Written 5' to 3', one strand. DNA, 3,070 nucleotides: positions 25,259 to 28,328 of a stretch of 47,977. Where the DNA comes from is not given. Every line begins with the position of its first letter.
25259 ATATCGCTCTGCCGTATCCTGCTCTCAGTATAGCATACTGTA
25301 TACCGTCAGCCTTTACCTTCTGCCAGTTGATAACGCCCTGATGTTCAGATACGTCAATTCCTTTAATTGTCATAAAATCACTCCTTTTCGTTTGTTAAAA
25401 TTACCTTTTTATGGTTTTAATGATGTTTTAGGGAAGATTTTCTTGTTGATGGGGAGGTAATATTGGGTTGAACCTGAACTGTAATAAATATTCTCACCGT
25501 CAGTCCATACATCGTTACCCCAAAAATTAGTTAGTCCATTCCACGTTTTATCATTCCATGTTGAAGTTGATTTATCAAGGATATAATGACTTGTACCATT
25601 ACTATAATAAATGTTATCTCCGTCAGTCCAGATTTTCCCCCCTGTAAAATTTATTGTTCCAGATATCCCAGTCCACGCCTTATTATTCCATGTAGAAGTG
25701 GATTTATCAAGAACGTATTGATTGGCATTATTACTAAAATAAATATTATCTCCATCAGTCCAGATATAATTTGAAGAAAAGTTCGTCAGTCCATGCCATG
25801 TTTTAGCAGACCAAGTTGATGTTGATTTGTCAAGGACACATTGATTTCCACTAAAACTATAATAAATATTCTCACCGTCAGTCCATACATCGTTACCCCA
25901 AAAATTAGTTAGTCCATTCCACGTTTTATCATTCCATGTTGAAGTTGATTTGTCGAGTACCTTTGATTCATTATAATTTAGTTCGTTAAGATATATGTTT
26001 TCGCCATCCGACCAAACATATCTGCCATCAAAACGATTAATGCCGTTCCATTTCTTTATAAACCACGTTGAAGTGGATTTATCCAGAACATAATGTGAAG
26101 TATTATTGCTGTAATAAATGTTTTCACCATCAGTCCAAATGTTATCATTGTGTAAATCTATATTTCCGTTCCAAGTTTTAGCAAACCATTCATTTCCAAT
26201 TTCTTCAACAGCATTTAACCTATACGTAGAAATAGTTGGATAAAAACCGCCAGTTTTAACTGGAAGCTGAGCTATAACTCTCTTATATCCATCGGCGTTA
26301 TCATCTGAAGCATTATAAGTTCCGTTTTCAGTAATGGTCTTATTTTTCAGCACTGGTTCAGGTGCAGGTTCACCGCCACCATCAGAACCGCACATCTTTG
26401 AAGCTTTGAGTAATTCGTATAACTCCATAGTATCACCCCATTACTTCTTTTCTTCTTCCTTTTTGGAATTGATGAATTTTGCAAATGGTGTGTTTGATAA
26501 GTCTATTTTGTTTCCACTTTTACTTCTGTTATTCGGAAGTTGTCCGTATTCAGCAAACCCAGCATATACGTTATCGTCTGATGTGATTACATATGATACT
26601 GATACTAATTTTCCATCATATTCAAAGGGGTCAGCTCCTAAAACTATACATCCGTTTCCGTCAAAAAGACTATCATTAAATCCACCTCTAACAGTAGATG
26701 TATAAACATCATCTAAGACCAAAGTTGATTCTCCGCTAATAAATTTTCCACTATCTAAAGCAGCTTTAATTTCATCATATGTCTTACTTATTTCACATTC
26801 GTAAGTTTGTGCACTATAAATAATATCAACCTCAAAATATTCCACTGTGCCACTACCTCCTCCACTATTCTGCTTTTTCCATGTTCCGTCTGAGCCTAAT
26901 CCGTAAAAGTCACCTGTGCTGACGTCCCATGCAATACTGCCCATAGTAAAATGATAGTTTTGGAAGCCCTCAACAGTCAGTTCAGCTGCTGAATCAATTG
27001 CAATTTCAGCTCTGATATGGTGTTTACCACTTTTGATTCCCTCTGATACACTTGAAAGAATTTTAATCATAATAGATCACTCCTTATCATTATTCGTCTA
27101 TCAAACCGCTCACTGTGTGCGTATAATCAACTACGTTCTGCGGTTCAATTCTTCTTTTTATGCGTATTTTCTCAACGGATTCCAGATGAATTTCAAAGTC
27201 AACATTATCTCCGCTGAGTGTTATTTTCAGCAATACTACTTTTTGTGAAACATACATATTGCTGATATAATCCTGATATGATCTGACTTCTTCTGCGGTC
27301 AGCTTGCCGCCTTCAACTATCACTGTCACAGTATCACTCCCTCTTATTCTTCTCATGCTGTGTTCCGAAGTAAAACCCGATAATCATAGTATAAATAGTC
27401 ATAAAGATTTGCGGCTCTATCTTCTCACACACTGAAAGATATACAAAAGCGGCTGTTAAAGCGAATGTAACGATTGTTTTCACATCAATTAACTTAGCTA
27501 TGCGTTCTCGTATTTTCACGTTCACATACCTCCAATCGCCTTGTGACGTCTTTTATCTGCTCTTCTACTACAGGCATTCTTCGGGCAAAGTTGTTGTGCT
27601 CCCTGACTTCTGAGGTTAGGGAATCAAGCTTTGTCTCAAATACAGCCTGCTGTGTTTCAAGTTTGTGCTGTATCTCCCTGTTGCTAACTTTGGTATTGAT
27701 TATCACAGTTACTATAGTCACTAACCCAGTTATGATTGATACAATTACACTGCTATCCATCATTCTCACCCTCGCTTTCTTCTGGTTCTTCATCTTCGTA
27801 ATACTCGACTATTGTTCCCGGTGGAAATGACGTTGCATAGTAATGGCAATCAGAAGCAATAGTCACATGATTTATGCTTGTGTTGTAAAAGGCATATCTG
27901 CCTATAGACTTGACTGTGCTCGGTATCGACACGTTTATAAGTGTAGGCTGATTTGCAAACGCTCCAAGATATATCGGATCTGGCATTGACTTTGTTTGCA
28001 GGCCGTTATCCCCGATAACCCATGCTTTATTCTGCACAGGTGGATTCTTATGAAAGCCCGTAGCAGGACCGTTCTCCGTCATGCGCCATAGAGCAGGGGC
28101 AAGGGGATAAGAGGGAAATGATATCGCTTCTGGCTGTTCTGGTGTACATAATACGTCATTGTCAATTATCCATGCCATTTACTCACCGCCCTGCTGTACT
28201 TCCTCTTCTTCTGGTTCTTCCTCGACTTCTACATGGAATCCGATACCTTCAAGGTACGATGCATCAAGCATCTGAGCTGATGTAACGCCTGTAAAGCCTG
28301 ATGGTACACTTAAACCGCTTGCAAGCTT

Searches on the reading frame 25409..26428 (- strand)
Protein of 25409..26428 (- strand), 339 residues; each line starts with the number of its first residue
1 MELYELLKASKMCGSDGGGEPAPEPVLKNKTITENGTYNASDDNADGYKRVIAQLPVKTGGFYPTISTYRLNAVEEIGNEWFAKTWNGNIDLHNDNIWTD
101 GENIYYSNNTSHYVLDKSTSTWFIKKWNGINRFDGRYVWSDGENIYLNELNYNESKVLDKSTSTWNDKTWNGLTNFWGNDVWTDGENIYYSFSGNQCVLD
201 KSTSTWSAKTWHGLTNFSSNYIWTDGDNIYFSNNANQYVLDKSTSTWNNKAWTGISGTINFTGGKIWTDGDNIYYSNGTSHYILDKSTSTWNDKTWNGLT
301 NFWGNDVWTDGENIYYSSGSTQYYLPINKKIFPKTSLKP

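Call 17: search_protein_families(library=pfam, proteins=[window:25409-26428:-], max_evalue=0.01)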
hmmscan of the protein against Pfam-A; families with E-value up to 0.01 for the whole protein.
window:25409-26428:- (339 aa): 1 family
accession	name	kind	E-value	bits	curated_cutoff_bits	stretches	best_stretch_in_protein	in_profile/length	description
PF03968.19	LptD_N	-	0.00064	20.4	20.4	0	83-139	55-106/113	LptA/(LptD N-terminal domain) LPS transport protein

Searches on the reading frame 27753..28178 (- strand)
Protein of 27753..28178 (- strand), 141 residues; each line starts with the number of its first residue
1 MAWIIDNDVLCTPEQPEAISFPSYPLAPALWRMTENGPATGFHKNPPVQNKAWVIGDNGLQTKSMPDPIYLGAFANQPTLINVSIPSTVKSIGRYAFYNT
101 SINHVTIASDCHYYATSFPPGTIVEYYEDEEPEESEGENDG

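Call 17: search_protein_families(library=pfam, proteins=[window:27753-28178:-], max_evalue=0.01)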
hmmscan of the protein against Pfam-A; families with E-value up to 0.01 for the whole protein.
window:27753-28178:- (141 aa): 1 family
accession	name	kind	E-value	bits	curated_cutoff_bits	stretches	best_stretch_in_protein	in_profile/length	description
PF13306.12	LRR_5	-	6.3e-08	33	27.7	1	72-111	28-67/127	BspA type Leucine rich repeat region (6 copies)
